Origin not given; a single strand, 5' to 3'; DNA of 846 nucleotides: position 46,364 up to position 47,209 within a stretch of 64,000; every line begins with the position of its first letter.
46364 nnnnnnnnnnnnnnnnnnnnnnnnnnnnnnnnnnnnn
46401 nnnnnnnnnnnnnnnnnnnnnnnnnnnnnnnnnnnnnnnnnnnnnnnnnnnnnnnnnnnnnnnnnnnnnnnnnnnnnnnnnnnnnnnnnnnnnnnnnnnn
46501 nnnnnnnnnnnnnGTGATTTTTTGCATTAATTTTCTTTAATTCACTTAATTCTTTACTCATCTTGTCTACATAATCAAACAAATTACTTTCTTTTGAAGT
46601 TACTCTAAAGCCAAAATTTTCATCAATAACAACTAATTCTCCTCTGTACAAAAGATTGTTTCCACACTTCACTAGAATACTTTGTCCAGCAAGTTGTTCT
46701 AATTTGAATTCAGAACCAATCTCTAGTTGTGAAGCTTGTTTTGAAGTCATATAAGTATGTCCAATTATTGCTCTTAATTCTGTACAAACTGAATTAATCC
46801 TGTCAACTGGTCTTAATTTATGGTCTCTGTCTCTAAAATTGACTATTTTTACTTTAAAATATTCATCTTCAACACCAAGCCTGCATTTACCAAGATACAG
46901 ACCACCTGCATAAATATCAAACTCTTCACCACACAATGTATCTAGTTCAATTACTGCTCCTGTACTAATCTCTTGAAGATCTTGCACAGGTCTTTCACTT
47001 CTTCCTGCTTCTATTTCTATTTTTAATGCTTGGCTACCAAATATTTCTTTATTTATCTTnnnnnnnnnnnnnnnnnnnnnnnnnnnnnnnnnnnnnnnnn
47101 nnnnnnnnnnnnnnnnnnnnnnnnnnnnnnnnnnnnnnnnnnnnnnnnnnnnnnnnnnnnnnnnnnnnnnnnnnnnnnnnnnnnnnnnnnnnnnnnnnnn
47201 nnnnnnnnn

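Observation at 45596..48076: Bacterial flagellar-switch-like protein (FliM/FliY N-terminal CheY-binding peptide plus two FliN/SpoA domains) in an archaeal genome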

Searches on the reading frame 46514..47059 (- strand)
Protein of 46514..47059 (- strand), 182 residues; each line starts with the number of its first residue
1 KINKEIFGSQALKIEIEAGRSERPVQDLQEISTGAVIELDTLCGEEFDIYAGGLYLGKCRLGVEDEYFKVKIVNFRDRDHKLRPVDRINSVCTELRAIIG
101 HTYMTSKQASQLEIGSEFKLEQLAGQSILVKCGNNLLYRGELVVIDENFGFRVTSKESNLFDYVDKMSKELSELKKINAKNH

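Call 79: predict_structure(alignment_id=A4)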
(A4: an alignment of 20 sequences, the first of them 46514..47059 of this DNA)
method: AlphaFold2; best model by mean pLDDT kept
length: 182 residues; sequences in the alignment: 20
mean_pLDDT: 82.9   pTM: 0.72
mean pLDDT of the five models: 82.9, 82.1, 76.5, 65.5, 63.0
residues with pLDDT >= 90: 65; 70-90: 94; 50-70: 12; < 50: 11
segments of 3 or more residues with pLDDT < 50: 1-3, 83-90
pLDDT, mean of each block of 10 residues (from residue 1): 58 91 85 92 89 88 90 80 44 81 88 92 85 88 90 87 78 86 86
secondary structure, 60 per line:
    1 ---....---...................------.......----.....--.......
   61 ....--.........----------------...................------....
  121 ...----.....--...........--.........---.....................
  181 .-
elements in order: H4-7 E11-24 H25-29 E36-42 E47-51 E54-64 E67-75 E92-105 H106-110 E117-123 E128-132 E135-145 E148-156 H160-181

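Call 82: fold_search(model_id=the predicted structure, library=pdb)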
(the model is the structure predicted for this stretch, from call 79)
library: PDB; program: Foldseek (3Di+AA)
matches with E <= 10: 413; with E <= 0.001: 3
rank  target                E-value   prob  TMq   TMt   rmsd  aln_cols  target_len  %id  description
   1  4yxb_A                7.6e-11  1.00  0.70  0.78   6.9       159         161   18  FliM(SPOA)::FliN fusion protein (released 2015-06-03)
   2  4yxc_B                1.3e-10  1.00  0.68  0.74   6.6       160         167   18  Complex of FliM(SPOA)::FliN fusion protein and FliH(APAR)::T4lysozyme fusion protein (released 2015-06-03)
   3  4yxb_B                2.3e-10  1.00  0.67  0.71   4.6       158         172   18  FliM(SPOA)::FliN fusion protein (released 2015-06-03)
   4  1o6a_B                8.0e-03  1.00  0.34  0.71   2.3        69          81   36  CRYSTAL STRUCTURE OF A C-TERMINAL FRAGMENT OF THE PUTATIVE FLAGELLAR MOTOR SWITCH PROTEIN FLIN (TM0680) FROM THERMOTOG (released 2003-11-11)
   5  1yab_A                8.5e-03  1.00  0.34  0.70   1.4        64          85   39  Structure of T. maritima FliN flagellar rotor protein (released 2005-06-07)
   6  9n49_N                1.4e-02  1.00  0.34  0.68   9.2        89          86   26  C-ring - single subunit of the 34-mer CCW flagellar switch complex - FliF, FliG, FliM, and FliN from Salmonella (released 2025-03-12)
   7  9n49_P                1.4e-02  1.00  0.37  0.77   1.8        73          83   25  C-ring - single subunit of the 34-mer CCW flagellar switch complex - FliF, FliG, FliM, and FliN from Salmonella (released 2025-03-12)
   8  8wiw_0                1.4e-02  1.00  0.33  0.67   4.9        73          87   30  Cryo-EM structure of the flagellar C ring in the CW state (released 2024-09-04)
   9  1o6a_A                1.8e-02  1.00  0.34  0.66   2.3        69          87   36  CRYSTAL STRUCTURE OF A C-TERMINAL FRAGMENT OF THE PUTATIVE FLAGELLAR MOTOR SWITCH PROTEIN FLIN (TM0680) FROM THERMOTOG (released 2003-11-11)
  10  8umx_E                2.2e-02  1.00  0.34  0.75   4.8        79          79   25  Cryo-EM structure of a single subunit of a Clockwise-locked form of the Salmonella enterica Typhimurium flagellar C-ri (released 2024-01-24)
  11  5xrw_C                2.8e-02  1.00  0.36  0.78   2.1        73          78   25  Crystal structure of flagellar motor switch complex from H. pylori (released 2018-06-13)
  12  8umx_D                3.1e-02  1.00  0.33  0.69   1.5        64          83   28  Cryo-EM structure of a single subunit of a Clockwise-locked form of the Salmonella enterica Typhimurium flagellar C-ri (released 2024-01-24)
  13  5xrw_A                4.7e-02  1.00  0.35  0.77   2.1        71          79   27  Crystal structure of flagellar motor switch complex from H. pylori (released 2018-06-13)
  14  5xrw_D                4.9e-02  1.00  0.35  0.75   2.3        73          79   25  Crystal structure of flagellar motor switch complex from H. pylori (released 2018-06-13)
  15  8vid_N                5.2e-02  1.00  0.33  0.61   5.0        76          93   29  CW Flagellar Switch Complex with extra density - FliF, FliG, FliM, and FliN forming single subunit of the C-ring from  (released 2024-02-28)
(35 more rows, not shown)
